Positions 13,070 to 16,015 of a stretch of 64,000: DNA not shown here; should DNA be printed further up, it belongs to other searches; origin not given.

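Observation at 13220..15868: Papain-like domain with both catalytic dyad residues substituted (Cys25 to Gly, His159 to Gln): a probable pseudo-protease on a T9SS cargo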

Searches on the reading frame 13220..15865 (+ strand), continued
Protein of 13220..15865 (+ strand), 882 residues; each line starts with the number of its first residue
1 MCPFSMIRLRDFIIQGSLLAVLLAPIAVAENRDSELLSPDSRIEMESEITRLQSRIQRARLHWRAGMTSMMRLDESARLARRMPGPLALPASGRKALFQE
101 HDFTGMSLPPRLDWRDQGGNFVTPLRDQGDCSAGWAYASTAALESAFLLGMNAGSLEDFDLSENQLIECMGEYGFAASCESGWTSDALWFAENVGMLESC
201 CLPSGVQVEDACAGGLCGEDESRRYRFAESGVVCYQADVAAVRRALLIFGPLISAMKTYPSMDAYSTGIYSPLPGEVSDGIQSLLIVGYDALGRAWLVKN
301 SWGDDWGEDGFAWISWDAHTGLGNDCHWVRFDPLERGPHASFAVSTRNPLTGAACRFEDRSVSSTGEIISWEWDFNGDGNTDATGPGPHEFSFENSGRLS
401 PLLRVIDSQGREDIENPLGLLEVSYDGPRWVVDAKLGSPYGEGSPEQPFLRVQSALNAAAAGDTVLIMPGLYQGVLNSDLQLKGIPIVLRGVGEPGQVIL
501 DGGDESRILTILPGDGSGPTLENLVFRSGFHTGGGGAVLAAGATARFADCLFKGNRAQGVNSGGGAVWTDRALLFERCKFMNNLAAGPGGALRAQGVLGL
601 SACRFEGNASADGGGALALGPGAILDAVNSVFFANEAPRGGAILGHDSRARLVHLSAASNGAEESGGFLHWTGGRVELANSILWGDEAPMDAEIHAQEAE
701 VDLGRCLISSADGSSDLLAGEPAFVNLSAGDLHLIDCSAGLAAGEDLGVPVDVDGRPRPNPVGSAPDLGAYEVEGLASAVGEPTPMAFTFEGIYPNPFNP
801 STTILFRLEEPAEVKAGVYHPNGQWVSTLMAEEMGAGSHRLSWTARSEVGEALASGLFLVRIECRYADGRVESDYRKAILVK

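Call 46: list_cluster_members(proteins=[P0203, P0204, P0206, P0207, P0211, P0209, P0210, P0062, P0212, P0208])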
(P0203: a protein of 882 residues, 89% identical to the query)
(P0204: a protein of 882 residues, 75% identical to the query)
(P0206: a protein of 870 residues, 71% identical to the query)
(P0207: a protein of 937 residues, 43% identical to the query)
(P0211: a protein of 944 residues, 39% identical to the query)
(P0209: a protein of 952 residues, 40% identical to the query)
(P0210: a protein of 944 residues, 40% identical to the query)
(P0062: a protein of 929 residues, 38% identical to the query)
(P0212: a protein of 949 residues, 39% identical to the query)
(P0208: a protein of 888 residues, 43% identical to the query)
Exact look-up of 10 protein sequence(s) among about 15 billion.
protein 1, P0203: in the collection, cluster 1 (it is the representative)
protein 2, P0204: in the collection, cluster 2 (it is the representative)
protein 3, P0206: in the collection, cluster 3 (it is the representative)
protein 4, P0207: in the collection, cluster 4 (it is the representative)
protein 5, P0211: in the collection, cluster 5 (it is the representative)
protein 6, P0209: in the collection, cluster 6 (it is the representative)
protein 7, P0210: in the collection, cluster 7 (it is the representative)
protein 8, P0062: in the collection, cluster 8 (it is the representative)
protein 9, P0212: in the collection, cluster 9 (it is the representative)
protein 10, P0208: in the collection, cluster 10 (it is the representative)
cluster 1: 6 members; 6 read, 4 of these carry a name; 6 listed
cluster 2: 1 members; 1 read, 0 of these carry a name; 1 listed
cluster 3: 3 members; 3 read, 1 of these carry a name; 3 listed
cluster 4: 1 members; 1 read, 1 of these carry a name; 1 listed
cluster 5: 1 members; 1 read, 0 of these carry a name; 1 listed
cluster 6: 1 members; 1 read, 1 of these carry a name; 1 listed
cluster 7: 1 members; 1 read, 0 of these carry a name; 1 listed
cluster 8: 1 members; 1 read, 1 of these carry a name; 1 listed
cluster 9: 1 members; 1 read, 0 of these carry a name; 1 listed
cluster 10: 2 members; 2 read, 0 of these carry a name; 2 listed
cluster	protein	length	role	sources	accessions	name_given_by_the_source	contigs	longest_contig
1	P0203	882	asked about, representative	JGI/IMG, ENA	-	hypothetical protein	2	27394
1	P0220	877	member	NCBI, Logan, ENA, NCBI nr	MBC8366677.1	hypothetical protein H8E52_04630 [bacterium] | hypothetical protein [bacterium]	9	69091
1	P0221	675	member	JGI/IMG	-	hypothetical protein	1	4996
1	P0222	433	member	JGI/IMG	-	predicted outer membrane repeat protein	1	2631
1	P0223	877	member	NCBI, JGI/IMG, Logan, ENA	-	-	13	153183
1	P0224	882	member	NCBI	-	-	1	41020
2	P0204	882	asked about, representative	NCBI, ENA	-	-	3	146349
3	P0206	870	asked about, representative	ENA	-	-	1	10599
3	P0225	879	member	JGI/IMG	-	predicted outer membrane repeat protein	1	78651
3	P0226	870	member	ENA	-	-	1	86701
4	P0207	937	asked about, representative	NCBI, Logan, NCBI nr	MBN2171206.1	MAG: hypothetical protein JW819_07805 [Candidatus Krumholzibacteriota bacterium] | hypothetical protein [Candidatus Krumholzibacteriota bacterium]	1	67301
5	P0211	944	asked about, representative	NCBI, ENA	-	-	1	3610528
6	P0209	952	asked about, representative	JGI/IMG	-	predicted outer membrane repeat protein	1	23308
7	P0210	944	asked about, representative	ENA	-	-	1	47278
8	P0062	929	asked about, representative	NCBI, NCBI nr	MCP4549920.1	MAG: hypothetical protein GY835_25975 [bacterium] | hypothetical protein [bacterium]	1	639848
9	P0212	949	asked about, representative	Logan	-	-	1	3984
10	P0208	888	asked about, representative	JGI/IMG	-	-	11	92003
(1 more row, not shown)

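Call 48: search_protein_families(library=ncbifam, alignment_id=A2, max_evalue=0.01)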
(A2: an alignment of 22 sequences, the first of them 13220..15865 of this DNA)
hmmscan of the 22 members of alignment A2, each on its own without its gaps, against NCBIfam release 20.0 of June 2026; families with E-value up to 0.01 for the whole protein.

A. member 1, window:13220-15865:+ (882 aa): 4 families
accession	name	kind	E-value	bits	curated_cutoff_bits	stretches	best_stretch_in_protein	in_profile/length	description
NF033707.1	T9SS_sortase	equivalog_domain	1.1e-05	23.4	420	1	793-879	1001-1093/1095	type IX secretion system sortase PorU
NF005176.1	PRK06655.1-1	equivalog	0.0006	19.8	230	1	812-871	97-156/197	flagellar hook assembly protein FlgD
NF041518.1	choice_anch_Q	domain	0.0018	18.5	25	1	737-774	22-58/58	choice-of-anchor Q domain-containing protein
NF052323.1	T9SSA_dep_M6i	equivalog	0.0042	15.1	600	1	794-873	961-1034/1043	T9SS-dependent M6-like inactivated metalloprotease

B. families by the number of members that match (of 22 scanned): 17 families
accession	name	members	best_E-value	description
NF033707.1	T9SS_sortase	21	8.2e-10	type IX secretion system sortase PorU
NF041518.1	choice_anch_Q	19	4.3e-08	choice-of-anchor Q domain-containing protein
NF005176.1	PRK06655.1-1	18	2.3e-06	flagellar hook assembly protein FlgD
NF052323.1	T9SSA_dep_M6i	15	4.6e-05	T9SS-dependent M6-like inactivated metalloprotease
TIGR01376.1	POMP_repeat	12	2.7e-09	polymorphic outer membrane protein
TIGR04183.1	Por_Secre_tail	11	6.2e-06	T9SS type A sorting domain-containing protein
TIGR04247.1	NosD_copper_fam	8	1e-06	nitrous oxide reductase family maturation protein NosD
NF009276.0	PRK12633.1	6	0.0003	flagellar basal body rod modification protein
NF009453.0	PRK12813.1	5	4.8e-05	flagellar basal body rod modification protein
NF038113.1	T9SSA_dep_M36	3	9e-06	T9SS-dependent M36 family metallopeptidase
NF047854.1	LIC10774_subfam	3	0.0022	LIC10774/LIC10365 family surface protein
NF009277.0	PRK12634.1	2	0.0026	flagellar basal body rod modification protein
TIGR03804.1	para_beta_helix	1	1.4e-13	parallel beta-helix repeat protein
NF038177.1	epimerase_AlgG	1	8.9e-06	mannuronan 5-epimerase AlgG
NF007285.1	PRK09752.1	1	3.8e-05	AIDA-I family autotransporter adhesin YfaL/EhaC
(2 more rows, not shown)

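Call 56: predict_structure(alignment_id=A2)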
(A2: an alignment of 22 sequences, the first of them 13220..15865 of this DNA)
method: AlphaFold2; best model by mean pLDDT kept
length: 882 residues; sequences in the alignment: 22
mean_pLDDT: 79.2   pTM: 0.49
mean pLDDT of the five models: 79.2, 77.7, 76.9, 74.6, 72.3
residues with pLDDT >= 90: 311; 70-90: 359; 50-70: 111; < 50: 101
segments of 3 or more residues with pLDDT < 50: 1-11, 14-16, 18-36, 90-94, 438-443, 710-720, 741-748, 750-784
pLDDT, mean of each block of 10 residues (from residue 1): 37 48 37 51 89 94 92 88 64 55 76 89 82 87 93 84 87 80 83 85 68 67 80 84 91 92 95 92 93 94 89 92 87 84 82 81 84 89 89 74 90 74 63 57 62 80 80 72 87 85 91 83 95 91 92 92 92 94 96 95 94 95 90 95 96 85 93 86 81 86 65 41 55 55 46 45 42 33 63 74 90 90 77 93 84 80 85 79 58
secondary structure, 60 per line:
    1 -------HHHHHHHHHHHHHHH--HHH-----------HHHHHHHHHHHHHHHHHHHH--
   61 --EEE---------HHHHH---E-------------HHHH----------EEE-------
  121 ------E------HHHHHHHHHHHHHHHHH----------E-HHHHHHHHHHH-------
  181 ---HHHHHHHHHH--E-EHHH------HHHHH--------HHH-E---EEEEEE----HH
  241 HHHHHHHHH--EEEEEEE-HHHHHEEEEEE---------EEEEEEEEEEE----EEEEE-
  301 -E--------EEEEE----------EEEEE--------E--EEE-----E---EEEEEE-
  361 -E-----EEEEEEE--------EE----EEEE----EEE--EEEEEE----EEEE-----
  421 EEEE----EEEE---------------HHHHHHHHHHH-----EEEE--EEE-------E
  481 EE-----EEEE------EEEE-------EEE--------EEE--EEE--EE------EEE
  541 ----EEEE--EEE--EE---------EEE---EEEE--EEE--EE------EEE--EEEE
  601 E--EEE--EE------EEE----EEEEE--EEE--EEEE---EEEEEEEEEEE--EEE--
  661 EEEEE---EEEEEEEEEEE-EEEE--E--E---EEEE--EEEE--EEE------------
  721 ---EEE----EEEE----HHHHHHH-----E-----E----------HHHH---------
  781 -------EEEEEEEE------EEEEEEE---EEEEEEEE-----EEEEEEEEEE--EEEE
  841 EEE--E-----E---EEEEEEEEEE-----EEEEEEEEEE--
elements in order (helices of 4 or more, strands of 3 or more residues): H8-22 H39-58 E63-65 H75-79 H97-100 E111-113 H134-150 H163-173 H184-193 H208-212 E229-234 H239-249 E252-258 H260-264 E265-270 E280-290 E295-299 E311-315 E326-330 E342-344 E354-359 E368-374 E389-392 E397-399 E402-407 E412-415 E421-424 E429-432 H448-458 E464-467 E470-472 E480-482 E488-491 E498-501 E509-511 E520-522 E525-527 E538-540 E545-548 E551-553 E567-569 E573-576 E579-581 E592-594 E597-601 E604-606 E617-619 E624-628 E631-633 E636-639 E643-653 E656-658 E661-665 E669-679 E681-684 E694-697 E700-703 E706-708 E724-726 E731-734 H739-745 H768-771 E788-795 E802-808 E812-819 E825-834 E837-843 E856-865 E871-880

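Call 57: find_encoding_contigs(protein=P0209, flank=7000, max_places=1)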
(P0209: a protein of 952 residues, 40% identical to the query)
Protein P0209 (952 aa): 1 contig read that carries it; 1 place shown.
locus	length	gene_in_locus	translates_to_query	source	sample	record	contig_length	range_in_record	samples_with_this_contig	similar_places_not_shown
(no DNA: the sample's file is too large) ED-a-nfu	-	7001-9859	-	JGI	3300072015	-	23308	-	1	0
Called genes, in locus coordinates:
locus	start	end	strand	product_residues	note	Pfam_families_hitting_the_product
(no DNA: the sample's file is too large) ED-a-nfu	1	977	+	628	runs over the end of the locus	PF22847:Glyco_hydro_43_rel (faint)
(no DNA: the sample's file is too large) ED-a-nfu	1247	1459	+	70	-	-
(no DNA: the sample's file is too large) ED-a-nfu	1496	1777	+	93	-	PF01527:HTH_Tnp_1, PF13518:HTH_28 (weak)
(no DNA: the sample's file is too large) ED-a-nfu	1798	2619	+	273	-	PF13276:HTH_21, PF00665:rve, PF13683:rve_3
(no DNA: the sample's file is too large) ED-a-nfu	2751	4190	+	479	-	PF00072:Response_reg, PF00158:Sigma54_activat, PF14532:Sigma54_activ_2, PF25601:AAA_lid_14, PF02954:HTH_8 (weak)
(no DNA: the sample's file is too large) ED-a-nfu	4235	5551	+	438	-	PF05496:RuvB_N, PF01078:Mg_chelatase (faint), PF00004:AAA, PF16193:AAA_assoc_2, PF12002:MgsA_C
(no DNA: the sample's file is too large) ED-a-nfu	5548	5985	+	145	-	PF00583:Acetyltransf_1, PF13480:Acetyltransf_6 (weak), PF13673:Acetyltransf_10, PF13508:Acetyltransf_7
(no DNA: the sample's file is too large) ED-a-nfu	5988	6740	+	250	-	PF13489:Methyltransf_23 (weak), PF01209:Ubie_methyltran (weak), PF13847:Methyltransf_31, PF08241:Methyltransf_11, PF08242:Methyltransf_12 (weak), PF13649:Methyltransf_25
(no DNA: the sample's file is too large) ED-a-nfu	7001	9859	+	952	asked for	PF00112:Peptidase_C1, PF00801:PKD (faint), PF18911:PKD_4 (weak), PF02415:Chlam_PMP (faint), PF13229:Beta_helix (weak), PF13860:FlgD_ig (weak)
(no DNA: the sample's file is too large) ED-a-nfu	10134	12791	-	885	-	PF13860:FlgD_ig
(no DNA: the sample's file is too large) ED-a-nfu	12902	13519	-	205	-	PF01135:PCMT, PF13847:Methyltransf_31 (weak), PF08241:Methyltransf_11 (weak), PF13649:Methyltransf_25 (weak)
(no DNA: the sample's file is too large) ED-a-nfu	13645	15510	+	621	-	PF00496:SBP_bac_5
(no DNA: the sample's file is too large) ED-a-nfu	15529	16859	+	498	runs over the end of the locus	PF19300:BPD_transp_1_N (faint), PF00528:BPD_transp_1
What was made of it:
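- Tried and rejected: dN/dS for active orthologs: this could not be computed because the contig carrying P0209 has no retrievable DNA (call 57).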

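Call 58: find_encoding_contigs(protein=P0211, flank=7000, max_places=1)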
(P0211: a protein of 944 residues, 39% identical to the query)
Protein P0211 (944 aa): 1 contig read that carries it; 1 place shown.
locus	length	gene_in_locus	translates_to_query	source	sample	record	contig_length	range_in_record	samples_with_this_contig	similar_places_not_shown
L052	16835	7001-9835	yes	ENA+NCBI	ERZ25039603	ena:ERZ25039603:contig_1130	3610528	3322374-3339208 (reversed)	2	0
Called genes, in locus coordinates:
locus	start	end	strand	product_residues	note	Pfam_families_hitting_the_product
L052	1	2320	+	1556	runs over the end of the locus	PF13517:FG-GAP_3 (faint), PF25292:Beta-prop_CGLA (faint), PF02518:HATPase_c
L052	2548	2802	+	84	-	PF13518:HTH_28 (weak)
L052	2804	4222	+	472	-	PF00072:Response_reg, PF00158:Sigma54_activat, PF14532:Sigma54_activ_2, PF07728:AAA_5 (weak), PF25601:AAA_lid_14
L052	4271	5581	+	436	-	PF05496:RuvB_N, PF01078:Mg_chelatase (faint), PF00004:AAA, PF07728:AAA_5 (faint), PF16193:AAA_assoc_2, PF12002:MgsA_C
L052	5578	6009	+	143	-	PF00583:Acetyltransf_1, PF13673:Acetyltransf_10, PF13508:Acetyltransf_7, PF08445:FR47 (faint)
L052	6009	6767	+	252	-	PF13489:Methyltransf_23, PF01209:Ubie_methyltran (weak), PF13649:Methyltransf_25, PF13847:Methyltransf_31, PF08241:Methyltransf_11, PF08242:Methyltransf_12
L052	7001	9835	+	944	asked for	PF00112:Peptidase_C1, PF00801:PKD (faint), PF18911:PKD_4, PF22842:Pel9A-like_beta_helix (weak), PF13860:FlgD_ig (weak)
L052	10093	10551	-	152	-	-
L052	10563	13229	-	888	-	PF13229:Beta_helix (faint), PF13860:FlgD_ig (weak)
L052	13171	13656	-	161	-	-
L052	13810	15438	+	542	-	PF13860:FlgD_ig (faint)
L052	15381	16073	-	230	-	PF01126:Heme_oxygenase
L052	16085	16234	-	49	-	-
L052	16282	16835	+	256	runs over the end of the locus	-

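Call 59: find_encoding_contigs(protein=P0207, flank=7000, max_places=1)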
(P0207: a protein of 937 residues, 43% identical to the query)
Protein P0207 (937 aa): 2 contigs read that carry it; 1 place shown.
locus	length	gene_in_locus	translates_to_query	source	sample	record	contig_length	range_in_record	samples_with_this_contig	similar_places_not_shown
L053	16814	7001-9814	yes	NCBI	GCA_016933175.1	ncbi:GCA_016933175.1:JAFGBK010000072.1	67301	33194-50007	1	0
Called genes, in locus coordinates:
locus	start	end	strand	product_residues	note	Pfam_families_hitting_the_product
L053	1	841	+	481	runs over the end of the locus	PF00072:Response_reg, PF00158:Sigma54_activat, PF14532:Sigma54_activ_2, PF25601:AAA_lid_14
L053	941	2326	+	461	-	PF05496:RuvB_N, PF01078:Mg_chelatase (faint), PF00004:AAA, PF16193:AAA_assoc_2, PF12002:MgsA_C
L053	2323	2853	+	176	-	PF13527:Acetyltransf_9 (faint), PF00583:Acetyltransf_1, PF13673:Acetyltransf_10, PF08445:FR47 (faint), PF13508:Acetyltransf_7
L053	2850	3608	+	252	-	PF13489:Methyltransf_23, PF01209:Ubie_methyltran (weak), PF13847:Methyltransf_31, PF08241:Methyltransf_11, PF08242:Methyltransf_12, PF13649:Methyltransf_25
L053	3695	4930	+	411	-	PF07690:MFS_1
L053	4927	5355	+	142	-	PF01951:Archease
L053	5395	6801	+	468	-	PF01139:RtcB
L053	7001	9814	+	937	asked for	PF00112:Peptidase_C1, PF18911:PKD_4 (faint)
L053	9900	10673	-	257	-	PF01135:PCMT, PF13489:Methyltransf_23 (weak), PF13649:Methyltransf_25 (weak), PF13847:Methyltransf_31 (weak)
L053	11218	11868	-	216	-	PF01135:PCMT, PF13649:Methyltransf_25 (weak)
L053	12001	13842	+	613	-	PF00496:SBP_bac_5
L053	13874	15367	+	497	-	PF00528:BPD_transp_1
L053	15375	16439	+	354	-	PF00528:BPD_transp_1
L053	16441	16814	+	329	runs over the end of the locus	PF00005:ABC_tran, PF13304:AAA_21 (weak), PF08352:oligo_HPY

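Call 63: search_protein_families(library=pfam, alignment_id=A2, max_evalue=0.01)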
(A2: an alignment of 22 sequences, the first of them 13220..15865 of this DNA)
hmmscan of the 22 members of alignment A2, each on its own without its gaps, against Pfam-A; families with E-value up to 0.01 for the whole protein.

A. member 1, window:13220-15865:+ (882 aa): 4 families
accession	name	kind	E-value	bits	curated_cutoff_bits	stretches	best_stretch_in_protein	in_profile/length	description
PF00112.29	Peptidase_C1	-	1.3e-33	117.4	20.7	1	108-319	1-207/220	Papain family cysteine protease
PF02415.23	Chlam_PMP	-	6.4e-07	29.4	20.6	0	549-569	1-18/19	Chlamydia polymorphic membrane protein (Chlamydia_PMP) repeat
PF13860.13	FlgD_ig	-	1.2e-05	25.6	27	1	804-863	12-74/79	FlgD Ig-like domain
PF18911.6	PKD_4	-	0.0002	21.8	27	1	338-413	4-76/85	PKD domain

B. families by the number of members that match (of 22 scanned): 14 families
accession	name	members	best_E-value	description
PF00112.29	Peptidase_C1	22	2.4e-48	Papain family cysteine protease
PF13860.13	FlgD_ig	22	7.8e-09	FlgD Ig-like domain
PF18911.6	PKD_4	19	6.3e-09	PKD domain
PF02415.23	Chlam_PMP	17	4.7e-10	Chlamydia polymorphic membrane protein (Chlamydia_PMP) repeat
PF00801.26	PKD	15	5.1e-07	PKD domain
PF13229.12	Beta_helix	13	1.1e-40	Right handed beta helix region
PF18962.6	Por_Secre_tail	3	2.4e-06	Secretion system C-terminal sorting domain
PF03051.21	Peptidase_C1_2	2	5.2e-06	Peptidase C1-like family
PF06832.18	BiPBP_C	2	0.00026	Penicillin-Binding Protein C-terminus Family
PF07602.17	DUF1565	2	0.00055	Protein of unknown function (DUF1565)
PF05048.19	NosD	1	2.2e-17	Periplasmic copper-binding protein (NosD)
PF10342.15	Kre9_KNH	1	0.0002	Kre9/KNH-like N-terminal Ig-like domain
PF17161.10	DUF5123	1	0.0051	Domain of unknown function (DUF5123)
PF10029.15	DUF2271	1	0.0092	Predicted periplasmic protein (DUF2271)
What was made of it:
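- On T9SS type A cargo: Family: TIGR04183 in 11/22, PF18962 in 3/22, PorU CTD in 21/22 (calls 48, 63).
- On PKD domain: 19 of 22 family members match at E <= 0.01 (call 63).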
